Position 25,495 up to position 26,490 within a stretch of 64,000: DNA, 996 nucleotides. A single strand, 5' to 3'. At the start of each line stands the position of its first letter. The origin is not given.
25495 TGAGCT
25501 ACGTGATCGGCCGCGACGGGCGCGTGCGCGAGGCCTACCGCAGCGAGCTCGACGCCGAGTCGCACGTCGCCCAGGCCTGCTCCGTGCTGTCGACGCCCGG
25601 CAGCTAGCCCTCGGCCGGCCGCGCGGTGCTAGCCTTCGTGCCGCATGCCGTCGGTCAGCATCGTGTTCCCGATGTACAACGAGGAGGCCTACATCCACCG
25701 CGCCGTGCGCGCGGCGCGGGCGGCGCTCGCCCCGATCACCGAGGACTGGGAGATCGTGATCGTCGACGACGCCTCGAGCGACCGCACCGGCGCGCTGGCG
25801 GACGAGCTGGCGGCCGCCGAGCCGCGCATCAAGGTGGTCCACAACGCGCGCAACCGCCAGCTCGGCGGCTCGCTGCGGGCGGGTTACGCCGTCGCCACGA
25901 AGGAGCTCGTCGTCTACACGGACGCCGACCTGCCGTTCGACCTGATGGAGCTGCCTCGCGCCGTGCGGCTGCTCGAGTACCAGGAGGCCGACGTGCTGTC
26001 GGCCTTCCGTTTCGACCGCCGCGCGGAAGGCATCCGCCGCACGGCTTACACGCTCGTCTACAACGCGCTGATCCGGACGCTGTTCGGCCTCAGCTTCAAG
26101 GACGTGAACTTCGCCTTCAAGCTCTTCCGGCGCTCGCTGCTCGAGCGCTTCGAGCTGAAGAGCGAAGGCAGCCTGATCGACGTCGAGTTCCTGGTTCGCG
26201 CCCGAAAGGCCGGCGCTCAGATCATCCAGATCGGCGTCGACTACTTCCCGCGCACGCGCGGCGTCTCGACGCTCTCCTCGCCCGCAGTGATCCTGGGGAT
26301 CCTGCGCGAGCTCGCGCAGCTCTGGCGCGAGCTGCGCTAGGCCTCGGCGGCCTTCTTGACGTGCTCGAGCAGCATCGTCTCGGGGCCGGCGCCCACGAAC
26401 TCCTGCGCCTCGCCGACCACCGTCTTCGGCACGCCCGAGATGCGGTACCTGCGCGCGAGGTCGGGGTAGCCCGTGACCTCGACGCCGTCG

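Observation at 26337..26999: Two-thioredoxin-fold protein with a UxxC motif (TPT-U-PHC-P): second predicted selenoprotein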

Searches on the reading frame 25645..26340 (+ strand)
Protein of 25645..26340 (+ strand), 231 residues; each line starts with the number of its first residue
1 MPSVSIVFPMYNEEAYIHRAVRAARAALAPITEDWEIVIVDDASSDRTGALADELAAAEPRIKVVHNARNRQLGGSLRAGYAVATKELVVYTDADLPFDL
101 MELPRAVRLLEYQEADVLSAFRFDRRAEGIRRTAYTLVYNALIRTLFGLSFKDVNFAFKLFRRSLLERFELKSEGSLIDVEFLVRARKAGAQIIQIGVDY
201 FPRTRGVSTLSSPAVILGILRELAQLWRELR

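Call 16: search_protein_families(library=pfam, proteins=[window:25645-26340:+], max_evalue=0.001)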
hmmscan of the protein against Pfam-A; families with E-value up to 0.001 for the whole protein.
window:25645-26340:+ (231 aa): 2 families
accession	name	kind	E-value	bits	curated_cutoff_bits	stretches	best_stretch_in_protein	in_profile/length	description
PF00535.33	Glycos_transf_2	-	3.2e-30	105.7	23.3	1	5-168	1-166/168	Glycosyl transferase family 2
PF13641.12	Glyco_tranf_2_3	-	1.6e-06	28.8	27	1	2-193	1-201/230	Glycosyltransferase like family 2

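Call 67: search_protein_families(library=ncbifam, proteins=[window:25645-26340:+], max_evalue=0.00001)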
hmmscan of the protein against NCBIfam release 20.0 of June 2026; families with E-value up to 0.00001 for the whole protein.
window:25645-26340:+ (231 aa): 15 families
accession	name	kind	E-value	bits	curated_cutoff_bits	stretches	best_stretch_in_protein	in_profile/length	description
NF007986.1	PRK10714.1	equivalog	4.6e-21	75.2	529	1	3-180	7-184/316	undecaprenyl-phosphate 4-deoxy-4-formamido-L-arabinose transferase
NF047588.1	GlcsyltransPgfSStrep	equivalog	2e-16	60.1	500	1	4-169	3-167/308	glycosyltransferase PgfS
TIGR03937.1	PgaC_IcaA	equivalog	4.7e-15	55.5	422.3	1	2-96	45-136/407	poly-beta-1,6-N-acetyl-D-glucosamine synthase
NF041391.1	DPhHxTase_Halo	equivalog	1.5e-12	46.9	375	1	11-210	4-192/213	dolichyl-phosphate hexose transferase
NF053739.1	GlytfEpsEBac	equivalog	1.5e-11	43.8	450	1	2-114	1-111/265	glycosyltransferase EpsE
TIGR04182.1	glyco_TIGR04182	equivalog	2.2e-11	43.7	325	1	4-213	2-203/293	S-layer glycoprotein N-glycosyltransferase AglJ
NF047683.1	TeichurnBiosyTuaG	equivalog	4.5e-11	42.9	400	1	2-111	6-112/252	teichuronic acid biosynthesis protein TuaG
NF010496.0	PRK13915.1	equivalog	8.9e-11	41.4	262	1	3-96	32-127/307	glucosyl-3-phosphoglycerate synthase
TIGR04283.1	glyco_like_mftF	equivalog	3.7e-10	39.8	182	1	4-136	1-122/221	TIGR04283 family arsenosugar biosynthesis glycosyltransferase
NF007482.0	PRK10073.1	equivalog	2.8e-09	36.5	423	1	2-96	6-96/334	glycosyltransferase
TIGR03965.1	mycofact_glyco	equivalog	3.6e-09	36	280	1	2-96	74-165/467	mycofactocin biosynthesis glycosyltransferase MftF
NF050050.1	ProtGlycPglI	equivalog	1.9e-08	34.1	500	1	1-95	1-93/306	GalNAc(5)-diNAcBac-PP-undecaprenol beta-1,3-glucosyltransferase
TIGR03469.1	HpnB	hypoth_equivalog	2.8e-08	33.2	379.25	1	2-120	44-170/386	hopene-associated glycosyltransferase HpnB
NF058614.1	PPMAGASynPpgS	equivalog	7.9e-07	28.7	370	1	4-186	2-182/226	polyprenyl-phospho-N-acetylgalactosaminyl synthase PpgS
NF041875.1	EPS_EpsD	equivalog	2.6e-06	27.1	370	1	4-99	1-93/325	exopolysaccharide biosynthesis glycosyltransferase EpsD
